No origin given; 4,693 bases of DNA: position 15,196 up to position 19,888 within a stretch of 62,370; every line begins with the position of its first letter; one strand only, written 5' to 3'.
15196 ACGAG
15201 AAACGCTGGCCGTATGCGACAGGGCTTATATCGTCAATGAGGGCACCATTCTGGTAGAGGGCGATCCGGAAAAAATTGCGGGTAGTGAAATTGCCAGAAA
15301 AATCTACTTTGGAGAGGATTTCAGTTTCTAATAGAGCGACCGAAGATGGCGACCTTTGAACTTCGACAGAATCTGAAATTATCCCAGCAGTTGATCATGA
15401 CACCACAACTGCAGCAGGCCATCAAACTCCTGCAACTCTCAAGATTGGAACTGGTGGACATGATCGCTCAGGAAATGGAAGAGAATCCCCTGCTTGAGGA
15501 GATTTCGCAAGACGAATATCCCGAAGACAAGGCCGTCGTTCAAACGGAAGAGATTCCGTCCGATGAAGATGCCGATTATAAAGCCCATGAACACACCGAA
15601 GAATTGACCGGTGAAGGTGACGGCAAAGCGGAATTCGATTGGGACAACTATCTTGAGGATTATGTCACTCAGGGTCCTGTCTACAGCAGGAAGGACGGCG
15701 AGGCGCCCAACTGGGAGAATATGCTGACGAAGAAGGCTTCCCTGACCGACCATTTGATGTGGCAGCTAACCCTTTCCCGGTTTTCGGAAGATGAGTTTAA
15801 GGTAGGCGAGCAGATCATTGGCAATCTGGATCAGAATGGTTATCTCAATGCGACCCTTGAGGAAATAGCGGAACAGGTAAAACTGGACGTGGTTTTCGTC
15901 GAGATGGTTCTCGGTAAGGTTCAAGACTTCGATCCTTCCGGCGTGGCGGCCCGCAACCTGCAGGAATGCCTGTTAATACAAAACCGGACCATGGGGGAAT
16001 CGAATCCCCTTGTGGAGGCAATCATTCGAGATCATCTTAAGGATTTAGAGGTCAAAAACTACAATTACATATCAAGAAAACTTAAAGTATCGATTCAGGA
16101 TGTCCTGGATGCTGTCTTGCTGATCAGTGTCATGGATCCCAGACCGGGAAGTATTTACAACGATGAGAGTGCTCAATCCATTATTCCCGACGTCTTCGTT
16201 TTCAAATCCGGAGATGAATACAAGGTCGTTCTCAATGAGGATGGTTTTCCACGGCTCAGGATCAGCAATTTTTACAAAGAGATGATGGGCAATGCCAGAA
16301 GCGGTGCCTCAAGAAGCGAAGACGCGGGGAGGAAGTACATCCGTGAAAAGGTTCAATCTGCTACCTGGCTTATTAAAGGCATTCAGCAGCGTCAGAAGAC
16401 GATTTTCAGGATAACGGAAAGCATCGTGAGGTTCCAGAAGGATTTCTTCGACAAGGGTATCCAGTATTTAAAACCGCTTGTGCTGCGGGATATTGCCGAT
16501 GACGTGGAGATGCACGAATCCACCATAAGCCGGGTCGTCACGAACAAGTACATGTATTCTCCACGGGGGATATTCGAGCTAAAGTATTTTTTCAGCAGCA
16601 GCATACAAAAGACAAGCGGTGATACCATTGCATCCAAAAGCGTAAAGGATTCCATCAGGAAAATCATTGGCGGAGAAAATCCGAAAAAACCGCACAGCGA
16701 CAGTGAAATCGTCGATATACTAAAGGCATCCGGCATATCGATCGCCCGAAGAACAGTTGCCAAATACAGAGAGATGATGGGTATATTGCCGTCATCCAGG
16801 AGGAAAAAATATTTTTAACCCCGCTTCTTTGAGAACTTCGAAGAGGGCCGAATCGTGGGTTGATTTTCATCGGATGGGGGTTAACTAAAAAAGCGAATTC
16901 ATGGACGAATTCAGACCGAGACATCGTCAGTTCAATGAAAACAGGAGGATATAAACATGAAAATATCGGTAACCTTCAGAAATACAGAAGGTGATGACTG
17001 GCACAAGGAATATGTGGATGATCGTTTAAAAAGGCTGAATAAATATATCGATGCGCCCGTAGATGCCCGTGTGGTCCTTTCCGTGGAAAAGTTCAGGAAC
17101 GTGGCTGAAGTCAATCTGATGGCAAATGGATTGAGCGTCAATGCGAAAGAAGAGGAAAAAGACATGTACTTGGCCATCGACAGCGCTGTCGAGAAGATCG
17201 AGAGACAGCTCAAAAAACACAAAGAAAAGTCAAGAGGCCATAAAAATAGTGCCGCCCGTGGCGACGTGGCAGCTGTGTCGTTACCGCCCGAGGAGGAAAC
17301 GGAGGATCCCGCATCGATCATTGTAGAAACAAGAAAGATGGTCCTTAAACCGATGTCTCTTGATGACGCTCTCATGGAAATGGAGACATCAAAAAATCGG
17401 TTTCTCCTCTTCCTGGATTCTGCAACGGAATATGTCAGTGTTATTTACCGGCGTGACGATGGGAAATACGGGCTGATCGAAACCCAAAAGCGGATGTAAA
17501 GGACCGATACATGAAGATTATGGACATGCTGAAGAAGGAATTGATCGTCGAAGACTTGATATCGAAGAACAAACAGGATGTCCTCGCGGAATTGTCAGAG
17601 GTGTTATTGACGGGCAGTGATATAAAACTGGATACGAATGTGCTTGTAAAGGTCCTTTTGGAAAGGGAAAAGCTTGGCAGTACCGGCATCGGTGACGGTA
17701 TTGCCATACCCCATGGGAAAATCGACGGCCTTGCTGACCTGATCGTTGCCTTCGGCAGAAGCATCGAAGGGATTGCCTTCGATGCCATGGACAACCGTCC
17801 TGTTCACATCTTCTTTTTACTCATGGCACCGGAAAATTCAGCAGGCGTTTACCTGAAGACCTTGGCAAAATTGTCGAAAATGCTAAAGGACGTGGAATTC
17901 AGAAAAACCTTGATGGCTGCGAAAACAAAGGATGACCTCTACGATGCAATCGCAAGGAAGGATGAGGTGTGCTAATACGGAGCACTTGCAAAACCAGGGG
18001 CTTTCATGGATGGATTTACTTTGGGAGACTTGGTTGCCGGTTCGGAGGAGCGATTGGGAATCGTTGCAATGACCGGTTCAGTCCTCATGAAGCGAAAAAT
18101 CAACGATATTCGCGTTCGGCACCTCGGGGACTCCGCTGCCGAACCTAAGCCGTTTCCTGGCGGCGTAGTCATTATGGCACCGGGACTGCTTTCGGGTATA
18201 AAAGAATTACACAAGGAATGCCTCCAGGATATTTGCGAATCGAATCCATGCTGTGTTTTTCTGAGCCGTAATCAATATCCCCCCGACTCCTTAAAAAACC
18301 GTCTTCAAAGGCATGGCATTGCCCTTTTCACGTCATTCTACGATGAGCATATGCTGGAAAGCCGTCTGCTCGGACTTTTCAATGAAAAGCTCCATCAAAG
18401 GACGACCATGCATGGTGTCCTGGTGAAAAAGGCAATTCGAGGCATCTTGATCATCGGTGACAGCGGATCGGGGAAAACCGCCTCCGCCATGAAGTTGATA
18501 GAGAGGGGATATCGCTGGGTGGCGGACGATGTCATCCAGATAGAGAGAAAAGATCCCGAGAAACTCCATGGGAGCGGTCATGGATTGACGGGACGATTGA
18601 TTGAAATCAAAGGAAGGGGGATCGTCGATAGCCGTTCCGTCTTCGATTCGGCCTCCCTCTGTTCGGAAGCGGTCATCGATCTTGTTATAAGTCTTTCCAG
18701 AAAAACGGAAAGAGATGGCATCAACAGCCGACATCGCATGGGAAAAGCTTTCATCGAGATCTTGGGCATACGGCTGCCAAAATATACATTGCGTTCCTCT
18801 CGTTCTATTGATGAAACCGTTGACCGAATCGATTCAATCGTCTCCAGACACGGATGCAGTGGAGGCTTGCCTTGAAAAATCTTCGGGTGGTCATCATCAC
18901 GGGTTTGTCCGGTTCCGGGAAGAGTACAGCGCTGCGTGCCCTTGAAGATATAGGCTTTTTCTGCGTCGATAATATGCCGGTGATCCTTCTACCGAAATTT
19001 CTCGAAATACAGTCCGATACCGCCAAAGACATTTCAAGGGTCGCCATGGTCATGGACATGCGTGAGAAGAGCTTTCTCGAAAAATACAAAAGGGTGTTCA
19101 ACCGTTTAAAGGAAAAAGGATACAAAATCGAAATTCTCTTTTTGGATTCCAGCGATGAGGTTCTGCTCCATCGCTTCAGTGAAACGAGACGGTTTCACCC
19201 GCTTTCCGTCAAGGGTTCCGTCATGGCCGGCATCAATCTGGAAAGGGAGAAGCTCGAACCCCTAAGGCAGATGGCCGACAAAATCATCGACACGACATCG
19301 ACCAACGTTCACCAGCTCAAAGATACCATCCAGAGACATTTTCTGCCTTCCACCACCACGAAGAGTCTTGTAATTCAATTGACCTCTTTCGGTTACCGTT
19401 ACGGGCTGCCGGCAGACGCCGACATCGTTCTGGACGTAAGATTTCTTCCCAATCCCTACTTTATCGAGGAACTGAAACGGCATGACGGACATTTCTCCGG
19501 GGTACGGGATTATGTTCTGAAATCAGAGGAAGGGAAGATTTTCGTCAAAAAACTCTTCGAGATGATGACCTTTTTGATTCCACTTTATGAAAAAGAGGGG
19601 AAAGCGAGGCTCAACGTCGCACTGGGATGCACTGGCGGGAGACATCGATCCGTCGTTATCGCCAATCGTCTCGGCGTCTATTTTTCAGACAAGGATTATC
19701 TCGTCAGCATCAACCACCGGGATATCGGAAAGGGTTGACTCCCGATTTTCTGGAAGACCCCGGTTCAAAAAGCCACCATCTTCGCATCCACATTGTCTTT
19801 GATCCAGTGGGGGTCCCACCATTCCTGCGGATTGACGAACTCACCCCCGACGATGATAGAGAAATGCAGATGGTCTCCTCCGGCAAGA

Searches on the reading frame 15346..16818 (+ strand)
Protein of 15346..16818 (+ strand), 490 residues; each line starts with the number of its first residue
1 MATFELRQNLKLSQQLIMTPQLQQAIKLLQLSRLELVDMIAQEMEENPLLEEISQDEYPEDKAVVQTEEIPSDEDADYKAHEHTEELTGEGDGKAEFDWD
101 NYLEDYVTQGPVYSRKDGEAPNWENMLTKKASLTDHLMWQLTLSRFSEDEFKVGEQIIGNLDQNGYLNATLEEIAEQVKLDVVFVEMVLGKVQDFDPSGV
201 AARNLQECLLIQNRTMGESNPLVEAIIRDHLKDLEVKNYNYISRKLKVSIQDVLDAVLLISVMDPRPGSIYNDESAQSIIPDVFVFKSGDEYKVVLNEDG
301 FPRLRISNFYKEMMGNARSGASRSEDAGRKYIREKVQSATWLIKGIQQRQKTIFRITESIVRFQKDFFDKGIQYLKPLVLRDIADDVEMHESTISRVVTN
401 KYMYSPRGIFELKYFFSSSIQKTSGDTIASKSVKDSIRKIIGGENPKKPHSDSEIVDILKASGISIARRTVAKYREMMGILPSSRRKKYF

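Call 52: search_protein_families(library=pfam, proteins=[window:15346-16818:+], max_evalue=1e-8)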
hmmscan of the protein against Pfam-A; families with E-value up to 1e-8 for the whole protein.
window:15346-16818:+ (490 aa): 3 families
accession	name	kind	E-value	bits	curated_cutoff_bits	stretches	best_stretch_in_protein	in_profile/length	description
PF04552.19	Sigma54_DBD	-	2.5e-64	216.3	22.8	1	330-488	2-160/160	Sigma-54, DNA binding domain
PF04963.19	Sigma54_CBD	-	5.2e-61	206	22.9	1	123-310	2-185/185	Sigma-54 factor, core binding domain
PF00309.25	Sigma54_AID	-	9.7e-18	64.2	23.8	1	7-52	1-46/46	Sigma-54 factor, Activator interacting domain (AID)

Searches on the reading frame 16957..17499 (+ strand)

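Call 52: search_protein_families(library=pfam, proteins=[window:16957-17499:+], max_evalue=1e-8)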
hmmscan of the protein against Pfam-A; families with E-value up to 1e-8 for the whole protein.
window:16957-17499:+ (180 aa): 2 families
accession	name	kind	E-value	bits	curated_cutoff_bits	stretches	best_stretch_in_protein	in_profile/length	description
PF02482.25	Ribosomal_S30AE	-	5.3e-24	85.2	23.7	1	3-92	1-87/88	Sigma 54 modulation protein / S30EA ribosomal protein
PF16321.10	Ribosom_S30AE_C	-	2.8e-20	72.2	25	1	120-173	4-57/57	Sigma 54 modulation/S30EA ribosomal protein C terminus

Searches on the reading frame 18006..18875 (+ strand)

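Call 52: search_protein_families(library=pfam, proteins=[window:18006-18875:+], max_evalue=1e-8)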
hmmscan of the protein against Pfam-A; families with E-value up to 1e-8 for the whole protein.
window:18006-18875:+ (289 aa): 1 family
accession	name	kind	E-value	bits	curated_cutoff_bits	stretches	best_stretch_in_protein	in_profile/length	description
PF07475.17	Hpr_kinase_C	-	6.7e-30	104.3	33.3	1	128-263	2-136/171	HPr Serine kinase C-terminal domain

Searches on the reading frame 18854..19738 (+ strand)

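Call 52: search_protein_families(library=pfam, proteins=[window:18854-19738:+], max_evalue=1e-8)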
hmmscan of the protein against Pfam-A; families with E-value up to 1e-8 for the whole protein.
window:18854-19738:+ (294 aa): 2 families
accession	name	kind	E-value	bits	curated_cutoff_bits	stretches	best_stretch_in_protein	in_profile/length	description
PF03668.21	RapZ-like_N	-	7.6e-53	178.9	25.4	1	11-164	2-155/158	RapZ-like N-terminal domain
PF22740.1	PapZ_C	-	1.4e-43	148.4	27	1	173-291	2-120/121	RapZ C-terminal domain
